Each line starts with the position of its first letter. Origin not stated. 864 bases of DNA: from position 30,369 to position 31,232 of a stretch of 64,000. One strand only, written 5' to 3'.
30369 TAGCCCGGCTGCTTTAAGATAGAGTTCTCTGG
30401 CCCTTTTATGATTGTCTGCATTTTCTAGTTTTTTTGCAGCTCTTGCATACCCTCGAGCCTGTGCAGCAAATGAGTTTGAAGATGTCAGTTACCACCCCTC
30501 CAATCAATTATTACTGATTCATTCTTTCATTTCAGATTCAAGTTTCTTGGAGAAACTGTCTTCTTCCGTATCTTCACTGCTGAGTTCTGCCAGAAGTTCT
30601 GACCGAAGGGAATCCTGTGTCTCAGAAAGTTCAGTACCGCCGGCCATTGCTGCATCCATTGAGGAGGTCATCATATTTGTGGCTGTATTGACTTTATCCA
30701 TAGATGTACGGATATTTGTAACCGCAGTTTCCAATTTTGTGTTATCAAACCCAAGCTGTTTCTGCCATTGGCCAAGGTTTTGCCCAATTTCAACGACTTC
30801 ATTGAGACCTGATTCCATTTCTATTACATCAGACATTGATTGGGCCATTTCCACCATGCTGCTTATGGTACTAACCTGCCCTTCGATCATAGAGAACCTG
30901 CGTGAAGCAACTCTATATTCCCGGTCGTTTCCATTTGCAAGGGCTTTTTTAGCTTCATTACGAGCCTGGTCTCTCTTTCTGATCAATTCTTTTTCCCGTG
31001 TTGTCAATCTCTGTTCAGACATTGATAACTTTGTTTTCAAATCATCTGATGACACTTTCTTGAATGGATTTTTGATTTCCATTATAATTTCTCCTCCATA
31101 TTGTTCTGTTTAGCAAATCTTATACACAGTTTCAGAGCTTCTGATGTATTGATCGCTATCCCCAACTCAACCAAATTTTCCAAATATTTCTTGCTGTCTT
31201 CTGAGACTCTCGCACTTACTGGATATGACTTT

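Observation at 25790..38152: Island-borne ESCRT-III/Vps4 pair co-located with SPFH protein and a family of receptor-like membrane proteins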

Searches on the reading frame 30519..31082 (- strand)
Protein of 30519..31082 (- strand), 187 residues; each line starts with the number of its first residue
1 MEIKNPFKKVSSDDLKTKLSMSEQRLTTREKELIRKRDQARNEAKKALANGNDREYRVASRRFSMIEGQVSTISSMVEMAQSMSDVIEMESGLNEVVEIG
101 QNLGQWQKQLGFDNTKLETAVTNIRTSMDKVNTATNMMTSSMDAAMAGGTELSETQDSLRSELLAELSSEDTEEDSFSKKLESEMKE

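Call 5: search_protein_families(library=pfam, proteins=[window:30519-31082:-], max_evalue=0.1)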
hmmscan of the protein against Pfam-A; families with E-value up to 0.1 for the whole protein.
window:30519-31082:- (187 aa): 5 families
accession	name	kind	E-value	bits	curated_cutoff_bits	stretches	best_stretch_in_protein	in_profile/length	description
PF02583.22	Trns_repr_metal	-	0.0065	17.3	22.8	1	60-88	6-34/78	Metal-sensitive transcriptional repressor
PF03357.26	Snf7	-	0.01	15.9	27.3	1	18-171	5-157/171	Snf7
PF03449.20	GreA_GreB_N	-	0.037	14.7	24.5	0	24-81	9-70/71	Transcription elongation factor, N-terminal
PF15898.10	PRKG1_interact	-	0.04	15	32.4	1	11-83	12-85/101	cGMP-dependent protein kinase interacting domain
PF08649.15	DASH_Dad1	-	0.096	13.3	31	0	119-153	8-42/55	DASH complex subunit Dad1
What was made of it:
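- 30519..31082 (-): Divergent ESCRT-III (Snf7-like) protein of 187 aa with an acidic C-terminal helix. Pfam Snf7 spans 5-157/171 at E=0.01, below the family cutoff (call 5).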

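Call 10: search_solved_structures(query=window:30519-31082:-, max_evalue=10, show_alignments=2)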
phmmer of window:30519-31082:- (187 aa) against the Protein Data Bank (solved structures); distinct sequences matched with E-value up to 10: 5.
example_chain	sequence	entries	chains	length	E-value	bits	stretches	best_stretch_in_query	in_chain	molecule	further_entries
6qbi_A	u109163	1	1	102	0.004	20.9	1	93-149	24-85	Surface protein, mlp lipoprotein family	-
3kqf_A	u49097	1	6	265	0.8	13.4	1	107-157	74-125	Enoyl-CoA hydratase/isomerase family protein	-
6grk_A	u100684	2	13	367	4.7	10.9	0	83-154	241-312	AhlB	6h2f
9ftl_A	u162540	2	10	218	6.1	10.5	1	9-170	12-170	Heimdallarchaeota archaeon AB_125 ESCRT-IIIB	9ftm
6grj_G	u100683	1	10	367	6.2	10.5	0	83-154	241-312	AhlB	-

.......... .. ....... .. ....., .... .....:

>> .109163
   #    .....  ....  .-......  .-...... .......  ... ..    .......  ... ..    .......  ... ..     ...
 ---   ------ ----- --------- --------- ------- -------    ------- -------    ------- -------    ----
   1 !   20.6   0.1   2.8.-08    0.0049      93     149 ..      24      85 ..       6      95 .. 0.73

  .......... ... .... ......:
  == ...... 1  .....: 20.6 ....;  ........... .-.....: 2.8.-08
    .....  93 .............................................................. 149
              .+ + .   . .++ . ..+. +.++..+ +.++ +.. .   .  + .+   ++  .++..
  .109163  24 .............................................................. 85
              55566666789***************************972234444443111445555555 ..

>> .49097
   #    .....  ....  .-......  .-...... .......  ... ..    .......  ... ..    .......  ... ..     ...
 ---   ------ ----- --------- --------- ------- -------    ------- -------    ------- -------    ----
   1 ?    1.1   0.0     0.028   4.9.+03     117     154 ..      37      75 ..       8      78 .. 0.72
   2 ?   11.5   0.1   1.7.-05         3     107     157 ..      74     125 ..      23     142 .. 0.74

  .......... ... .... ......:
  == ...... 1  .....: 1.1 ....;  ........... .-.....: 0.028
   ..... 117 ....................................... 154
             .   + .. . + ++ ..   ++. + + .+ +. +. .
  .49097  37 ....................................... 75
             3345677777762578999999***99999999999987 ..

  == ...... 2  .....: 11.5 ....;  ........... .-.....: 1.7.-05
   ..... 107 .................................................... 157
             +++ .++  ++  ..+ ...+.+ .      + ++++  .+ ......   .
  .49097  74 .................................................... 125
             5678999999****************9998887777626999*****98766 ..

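Call 13: search_protein_families(library=ncbifam, proteins=[window:30519-31082:-], max_evalue=0.01)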
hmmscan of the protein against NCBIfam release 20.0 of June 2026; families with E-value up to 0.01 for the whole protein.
window:30519-31082:- (187 aa): 0 families

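Call 25: find_homologous_proteins(query=window:30519-31082:-, max_evalue=0.001)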
Query window:30519-31082:- (187 aa): 65 proteins with E <= 0.001 among 134 candidates.
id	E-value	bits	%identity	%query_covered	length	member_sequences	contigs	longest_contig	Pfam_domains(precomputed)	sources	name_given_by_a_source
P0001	1.4e-106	371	100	100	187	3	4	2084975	-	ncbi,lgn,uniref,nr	ncbi:hypothetical protein [Methanohalophilus portucalensis]|uniref:Snf7 family protein n=2 Tax=Metha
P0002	1.2e-84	300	83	90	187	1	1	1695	-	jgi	jgi:hypothetical protein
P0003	1.2e-84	300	81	100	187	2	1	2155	-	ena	-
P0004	7.2e-82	291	77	99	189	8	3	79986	-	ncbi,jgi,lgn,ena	-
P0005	1.8e-81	290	78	100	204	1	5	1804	-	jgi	jgi:hypothetical protein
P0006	1.8e-81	290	77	100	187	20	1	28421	-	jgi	-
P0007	2.6e-81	289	77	99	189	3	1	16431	-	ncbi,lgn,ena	-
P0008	3.9e-81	289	76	99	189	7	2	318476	-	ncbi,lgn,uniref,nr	ncbi:hypothetical protein [Methanolobus bombayensis]|uniref:hypothetical protein n=1 Tax=Methanolobu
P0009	4.4e-81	289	77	100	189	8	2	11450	-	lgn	-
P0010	5.7e-81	288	77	100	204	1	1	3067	-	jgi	jgi:hypothetical protein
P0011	1.1e-80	287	76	99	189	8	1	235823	-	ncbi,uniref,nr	ncbi:hypothetical protein [Methanolobus vulcani]|uniref:Snf7 family protein n=1 Tax=Methanolobus vul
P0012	3.3e-80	286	77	100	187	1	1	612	-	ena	-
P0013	6.7e-80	285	77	100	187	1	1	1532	-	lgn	-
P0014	1.4e-79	284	76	100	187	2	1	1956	-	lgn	-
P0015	1.7e-79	283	76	100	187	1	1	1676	-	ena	-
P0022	9.3e-79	281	75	99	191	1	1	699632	-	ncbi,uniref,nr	ncbi:hypothetical protein J2755_000234 [Methanohalophilus levihalophilus]|uniref:hypothetical protei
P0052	1.6e-62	228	64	96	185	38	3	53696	-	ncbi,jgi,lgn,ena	ncbi:MAG: hypothetical protein WC556_12705 [Candidatus Methanoperedens sp.]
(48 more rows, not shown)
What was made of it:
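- The window's Snf7-like protein is 100% identical to a M. portucalensis protein (call 25).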

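Call 26: find_encoding_contigs(protein=P0001, flank=10000, max_places=4)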
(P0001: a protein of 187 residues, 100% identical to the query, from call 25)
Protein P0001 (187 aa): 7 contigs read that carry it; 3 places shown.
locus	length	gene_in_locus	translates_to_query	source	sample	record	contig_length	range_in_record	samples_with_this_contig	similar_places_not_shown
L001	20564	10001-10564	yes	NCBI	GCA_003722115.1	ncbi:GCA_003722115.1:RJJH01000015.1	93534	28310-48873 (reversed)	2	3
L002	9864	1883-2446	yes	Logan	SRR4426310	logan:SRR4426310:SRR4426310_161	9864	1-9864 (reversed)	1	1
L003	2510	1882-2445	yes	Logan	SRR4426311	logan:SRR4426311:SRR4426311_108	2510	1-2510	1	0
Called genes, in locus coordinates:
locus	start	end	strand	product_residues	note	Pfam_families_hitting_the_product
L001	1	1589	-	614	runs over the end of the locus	PF03235:GmrSD_N, PF07510:GmrSD_C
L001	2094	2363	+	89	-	-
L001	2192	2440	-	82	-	-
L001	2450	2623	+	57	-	-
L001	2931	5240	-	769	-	PF03781:FGE-sulfatase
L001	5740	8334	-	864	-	-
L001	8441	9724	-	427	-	PF01145:Band_7 (weak), PF12773:DZR (faint), PF13248:Zn_ribbon_3 (weak), PF13240:Zn_Ribbon_1 (weak)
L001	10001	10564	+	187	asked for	-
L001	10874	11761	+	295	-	PF05496:RuvB_N (faint), PF01637:ATPase_2 (faint), PF13191:AAA_16 (weak), PF00004:AAA, PF07724:AAA_2 (weak), PF07728:AAA_5 (weak), PF13173:AAA_14 (weak), PF17862:AAA_lid_3, +1 more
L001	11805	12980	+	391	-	-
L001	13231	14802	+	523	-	-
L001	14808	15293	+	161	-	-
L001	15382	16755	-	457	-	-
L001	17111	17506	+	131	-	-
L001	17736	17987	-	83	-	-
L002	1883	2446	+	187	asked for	-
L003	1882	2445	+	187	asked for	-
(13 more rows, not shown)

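Call 27: find_encoding_contigs(protein=P0022, flank=10000, max_places=2)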
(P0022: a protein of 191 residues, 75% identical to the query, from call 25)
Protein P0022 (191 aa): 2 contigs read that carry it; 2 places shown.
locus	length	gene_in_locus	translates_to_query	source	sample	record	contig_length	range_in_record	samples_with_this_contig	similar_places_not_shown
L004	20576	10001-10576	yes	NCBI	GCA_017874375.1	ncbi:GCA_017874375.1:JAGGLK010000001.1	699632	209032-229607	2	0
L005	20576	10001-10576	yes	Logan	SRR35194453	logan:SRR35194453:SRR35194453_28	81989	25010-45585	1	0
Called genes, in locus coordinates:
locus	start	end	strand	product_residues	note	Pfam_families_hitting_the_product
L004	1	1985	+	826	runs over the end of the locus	PF00521:DNA_topoisoIV, PF03989:DNA_gyraseA_C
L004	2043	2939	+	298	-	PF01680:SOR_SNZ, PF05690:ThiG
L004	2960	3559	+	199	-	PF01174:SNO, PF03575:Peptidase_S51 (weak), PF00117:GATase (weak), PF07685:GATase_3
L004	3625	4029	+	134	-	PF01243:PNPOx_N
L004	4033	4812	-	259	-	PF25213:HVO_A0261_N (weak), PF08350:FilR1_middle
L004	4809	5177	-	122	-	PF14333:DUF4389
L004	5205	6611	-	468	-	-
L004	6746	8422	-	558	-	PF08308:PEGA (weak), PF13240:Zn_Ribbon_1 (weak)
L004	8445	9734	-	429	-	PF01145:Band_7, PF13240:Zn_Ribbon_1 (weak)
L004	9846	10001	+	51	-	PF27540:Mb1296_C (weak)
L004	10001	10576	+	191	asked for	-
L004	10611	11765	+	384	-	PF07724:AAA_2 (faint), PF07728:AAA_5 (faint), PF00004:AAA, PF17862:AAA_lid_3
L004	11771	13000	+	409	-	-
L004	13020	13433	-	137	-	PF01092:Ribosomal_S6e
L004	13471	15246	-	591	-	PF00009:GTP_EFTU, PF01926:MMR_HSR1 (weak), PF03144:GTP_EFTU_D2, PF11987:IF-2, PF14578:GTP_EFTU_D4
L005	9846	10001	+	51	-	PF27540:Mb1296_C (weak)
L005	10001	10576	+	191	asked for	-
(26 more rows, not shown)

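Call 28: find_encoding_contigs(protein=P0008, flank=10000, max_places=2)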
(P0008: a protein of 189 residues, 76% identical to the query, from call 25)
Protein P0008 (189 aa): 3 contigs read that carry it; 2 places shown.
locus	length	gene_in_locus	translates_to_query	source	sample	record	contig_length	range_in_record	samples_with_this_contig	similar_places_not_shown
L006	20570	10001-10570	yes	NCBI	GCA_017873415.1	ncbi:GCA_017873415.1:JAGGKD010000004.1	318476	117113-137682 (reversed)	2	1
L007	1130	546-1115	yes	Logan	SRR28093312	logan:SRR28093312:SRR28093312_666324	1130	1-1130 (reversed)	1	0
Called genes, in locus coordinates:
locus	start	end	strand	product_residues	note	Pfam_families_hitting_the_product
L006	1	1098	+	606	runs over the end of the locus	PF14280:DUF4365 (weak)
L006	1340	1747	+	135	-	PF01243:PNPOx_N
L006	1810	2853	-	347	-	PF00005:ABC_tran, PF03459:TOBE (weak)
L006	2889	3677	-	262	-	PF00528:BPD_transp_1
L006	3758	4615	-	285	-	PF01547:SBP_bac_1, PF13531:SBP_bac_11, PF12974:Phosphonate-bd (weak)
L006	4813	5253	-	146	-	PF05168:HEPN (weak)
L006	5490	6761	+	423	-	PF00927:Transglut_C (faint)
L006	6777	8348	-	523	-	-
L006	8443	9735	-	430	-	PF01145:Band_7, PF13240:Zn_Ribbon_1 (weak)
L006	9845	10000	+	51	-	PF27540:Mb1296_C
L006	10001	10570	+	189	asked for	-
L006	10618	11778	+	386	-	PF05496:RuvB_N (faint), PF00004:AAA, PF07724:AAA_2 (weak), PF17862:AAA_lid_3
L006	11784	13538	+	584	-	PF13240:Zn_Ribbon_1, PF13248:Zn_ribbon_3 (weak)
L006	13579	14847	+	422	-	-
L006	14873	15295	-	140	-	PF01092:Ribosomal_S6e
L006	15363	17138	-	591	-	PF00009:GTP_EFTU, PF01926:MMR_HSR1 (weak), PF03144:GTP_EFTU_D2 (weak), PF11987:IF-2, PF14578:GTP_EFTU_D4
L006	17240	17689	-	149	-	PF00334:NDK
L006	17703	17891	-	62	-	PF01246:Ribosomal_L24e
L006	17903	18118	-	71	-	PF01200:Ribosomal_S28e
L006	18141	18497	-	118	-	PF01248:Ribosomal_L7Ae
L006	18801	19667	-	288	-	PF27367:AF_2048_N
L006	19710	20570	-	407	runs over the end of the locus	PF01458:SUFBD_core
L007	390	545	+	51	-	PF27540:Mb1296_C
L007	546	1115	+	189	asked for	-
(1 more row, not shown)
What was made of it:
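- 31082..31237 (-): Small RHH-like (AbmR/Mb1296 C-terminal-like) protein of 51 aa. Its stop overlaps the ESCRT-III start by 1 nt. It is the presumed regulator of the operon. Orthologues carry PF27540 Mb1296_C (calls 27, 28).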

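Call 29: find_encoding_contigs(protein=P0052, flank=10000, max_places=2)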
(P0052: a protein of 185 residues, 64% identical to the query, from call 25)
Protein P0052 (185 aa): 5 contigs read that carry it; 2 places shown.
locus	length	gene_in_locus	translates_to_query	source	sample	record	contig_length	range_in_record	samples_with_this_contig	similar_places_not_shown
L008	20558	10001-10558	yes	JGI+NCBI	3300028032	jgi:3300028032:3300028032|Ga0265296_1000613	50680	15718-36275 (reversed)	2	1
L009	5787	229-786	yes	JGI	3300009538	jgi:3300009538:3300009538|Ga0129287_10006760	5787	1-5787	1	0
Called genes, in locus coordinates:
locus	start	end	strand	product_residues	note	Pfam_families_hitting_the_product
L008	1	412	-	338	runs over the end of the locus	PF01145:Band_7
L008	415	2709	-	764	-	PF04212:MIT (faint)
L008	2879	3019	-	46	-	-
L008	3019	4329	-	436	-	-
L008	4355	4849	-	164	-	-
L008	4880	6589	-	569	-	PF13240:Zn_Ribbon_1 (weak)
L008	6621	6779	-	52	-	-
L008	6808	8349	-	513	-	-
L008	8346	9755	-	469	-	PF01145:Band_7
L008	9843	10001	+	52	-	-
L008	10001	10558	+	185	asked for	-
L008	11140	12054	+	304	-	-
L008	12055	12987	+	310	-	-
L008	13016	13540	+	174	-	-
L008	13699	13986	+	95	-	-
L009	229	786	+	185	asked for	-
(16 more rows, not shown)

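Call 43: find_related_loci(query=A2, collection=genome_contigs, flank=10000)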
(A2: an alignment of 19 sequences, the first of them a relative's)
Query A2 (187 aa) in genome_contigs; peptide patterns used: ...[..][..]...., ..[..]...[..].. (x = any residue, [..] = any of these).
109 stretches matched a pattern; 39 encode a relative of the query (tblastn E <= 1e-3); 39 distinct loci.
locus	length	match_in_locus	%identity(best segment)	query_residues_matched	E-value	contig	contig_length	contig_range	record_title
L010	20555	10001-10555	78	1-185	7e-95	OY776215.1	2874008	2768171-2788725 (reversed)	MAG: uncultured Methanolobus sp. isolate 56865bd2-6141-42f0-955c-5236203a12ea genome assembly, chromosome: 1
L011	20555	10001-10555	78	1-185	6e-95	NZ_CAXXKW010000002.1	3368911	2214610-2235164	MAG: uncultured Methanolobus sp. isolate 63462039-51cf-4655-9c85-af1f4e349c88 contig_2, whole genome shotgun sequence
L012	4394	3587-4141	77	1-185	7e-94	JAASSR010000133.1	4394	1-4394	MAG: Methanolobus sp. isolate KhS_metabat.2 KhS_C12476, whole genome shotgun sequence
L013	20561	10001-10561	78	1-187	2e-93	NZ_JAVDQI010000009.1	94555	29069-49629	Methanococcoides alaskense strain DSM 17273 Ga0451171_09, whole genome shotgun sequence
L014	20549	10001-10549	77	3-185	2e-93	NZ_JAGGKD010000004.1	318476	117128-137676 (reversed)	Methanolobus bombayensis strain DSM 7082 Ga0451168_04, whole genome shotgun sequence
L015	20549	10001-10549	77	3-185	4e-93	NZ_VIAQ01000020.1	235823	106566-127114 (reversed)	Methanolobus vulcani strain B1d B1D_S11_L001_R1_001_11__paired__contig_16, whole genome shotgun sequence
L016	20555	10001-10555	76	1-185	7e-93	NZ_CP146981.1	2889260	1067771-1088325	Methanolobus sp. WCC5 chromosome, complete genome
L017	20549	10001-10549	77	3-185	1e-92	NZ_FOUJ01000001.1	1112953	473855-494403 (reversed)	Methanolobus profundi strain Mob M, whole genome shotgun sequence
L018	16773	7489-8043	76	1-185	8e-93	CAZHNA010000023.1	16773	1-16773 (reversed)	MAG TPA_asm: uncultured Methanosarcinales archaeon isolate SRP191223_co2_97 genome assembly, contig: NODE_2086_length_16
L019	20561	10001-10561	76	1-187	2e-92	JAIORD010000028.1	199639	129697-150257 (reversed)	MAG: Methanococcoides sp. isolate SMBSF09 20072_Bin_1_contigs_1_c_000000000007, whole genome shotgun sequence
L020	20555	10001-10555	76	1-185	3e-92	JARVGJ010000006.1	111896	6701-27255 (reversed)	MAG: Methanolobus sp. isolate M17C-73-03 NODE_6_length_111896_cov_7.083984, whole genome shotgun sequence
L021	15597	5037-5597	76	1-187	2e-92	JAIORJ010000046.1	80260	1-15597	MAG: Methanococcoides sp. isolate SMBSF15 20073_Bin_1_contigs_1_c_000000000029, whole genome shotgun sequence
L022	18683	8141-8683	78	1-181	5e-92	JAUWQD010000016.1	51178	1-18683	MAG: Methanosarcinaceae archaeon isolate CSMAG_2493 CSMAG_2493_k141_780607_length_51178_cov_26.0259, whole genome shotgu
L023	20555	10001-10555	75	1-185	1e-91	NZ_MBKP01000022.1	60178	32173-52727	Methanolobus psychrotolerans strain YSF-03 NODE_23_length_59948_cov_35.686428, whole genome shotgun sequence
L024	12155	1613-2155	77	1-181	6e-91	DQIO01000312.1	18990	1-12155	MAG TPA_asm: Methanosarcinaceae archaeon isolate HMMV2 LBLEPAFP_23, whole genome shotgun sequence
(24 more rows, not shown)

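Call 48: predict_structure(alignment_id=A2)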
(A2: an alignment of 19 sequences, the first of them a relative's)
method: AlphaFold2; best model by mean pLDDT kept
length: 187 residues; sequences in the alignment: 19
mean_pLDDT: 74.0   pTM: 0.50
mean pLDDT of the five models: 74.0, 71.0, 70.1, 65.5, 61.1
residues with pLDDT >= 90: 25; 70-90: 95; 50-70: 56; < 50: 11
segments of 3 or more residues with pLDDT < 50: 1-9
pLDDT, mean of each block of 10 residues (from residue 1): 41 76 88 92 91 89 88 84 79 74 68 65 71 68 55 73 80 56 64
secondary structure, 60 per line:
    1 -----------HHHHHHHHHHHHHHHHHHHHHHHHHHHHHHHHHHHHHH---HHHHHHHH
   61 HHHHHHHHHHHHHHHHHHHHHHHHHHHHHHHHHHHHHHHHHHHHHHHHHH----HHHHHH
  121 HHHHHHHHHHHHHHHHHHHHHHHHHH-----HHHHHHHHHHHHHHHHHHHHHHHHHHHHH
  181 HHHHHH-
elements in order: H12-49 H53-110 H115-146 H152-186
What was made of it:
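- On ESCRT-III (Snf7/CdvB) superfamily: AF2 predicts helices 12-49, 53-110, 115-146 and 152-186, with pLDDT 74 (call 48).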

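Call 53: fold_search(model_id=the predicted structure, library=pdb)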
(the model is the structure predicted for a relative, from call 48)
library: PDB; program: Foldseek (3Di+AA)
matches with E <= 10: 358; with E <= 0.001: 0
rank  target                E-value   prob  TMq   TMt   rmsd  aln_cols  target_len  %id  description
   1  9ftl_a                2.4e-02  1.00  0.48  0.52  41.8       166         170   22  Asgard ESCRT-IIIB filament structure (released 2025-04-16)
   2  9s9j                  7.0e-02  0.69  0.24  0.25  17.9       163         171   16  S. islandicus CdvB (closed) (released 2026-01-28)
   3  9s9k_A                1.1e-01  0.69  0.25  0.26  32.5       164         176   16  S. islandicus CdvB (semi open) (released 2026-01-28)
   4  9ftl_A                1.2e-01  0.99  0.49  0.55  39.2       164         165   21  Asgard ESCRT-IIIB filament structure (released 2025-04-16)
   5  7zcg_A                1.6e-01  0.99  0.49  0.57  35.6       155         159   11  CHMP2A-CHMP3 heterodimer (430 Angstrom diameter) (released 2023-01-18)
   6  9s9k_B                1.6e-01  0.63  0.25  0.27  32.8       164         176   16  S. islandicus CdvB (semi open) (released 2026-01-28)
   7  6tz9_A                1.7e-01  0.99  0.46  0.52  37.9       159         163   12  CryoEM reconstruction of membrane-bound ESCRT-III filament composed of CHMP1B only (released 2020-04-08)
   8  9eom                  3.2e-01  0.41  0.24  0.21  41.6       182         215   18  250A Vipp1 dL10Ala helical tubes in the presence of EPL (released 2024-10-16)
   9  7o3w_A                3.2e-01  0.33  0.24  0.21  42.5       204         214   15  Structural basis for VIPP1 oligomerization and maintenance of thylakoid membrane integrity (released 2021-06-30)
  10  7zcg_B                3.3e-01  0.99  0.49  0.61  27.6       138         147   13  CHMP2A-CHMP3 heterodimer (430 Angstrom diameter) (released 2023-01-18)
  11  8qfv                  3.3e-01  0.91  0.42  0.37  50.4       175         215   18  305A Vipp1 helical tubes in the presence of EPL (released 2024-09-11)
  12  6tz5_AA               3.5e-01  0.87  0.42  0.45  43.9       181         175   14  CryoEM reconstruction of membrane-bound ESCRT-III filament composed of CHMP1B+IST1 (left-handed) (released 2020-04-08)
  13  9s99_B                3.9e-01  0.89  0.39  0.36  17.8       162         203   10  CdvB2 filament - high twist, class B (released 2026-01-28)
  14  6e8g_A                4.8e-01  0.95  0.38  0.42  16.9       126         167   16  CryoEM reconstruction of IST1-CHMP1B copolymer filament bound to ssDNA at 2.9 Angstrom resolution (released 2018-08-15)
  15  9fn1                  4.8e-01  0.91  0.48  0.57  47.3       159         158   14  360 A Loki CHMP4-7 rods (released 2025-04-16)
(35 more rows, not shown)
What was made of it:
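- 30519..31082 (-): The best Foldseek hits are ESCRT-IIIB, CdvB, CHMP and Vipp1 (calls 48, 53).
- On ESCRT-III (Snf7/CdvB) superfamily: Foldseek ranks 1-7 are ESCRT-IIIB, CdvB, CHMP2A/3 and CHMP1B, with probability up to 1.0 and best E=0.024 (call 53).
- Closest known: Crenarchaeal Cdv system. Same: The top structural matches are Asgard ESCRT-IIIB and Sulfolobus CdvB (call 53).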
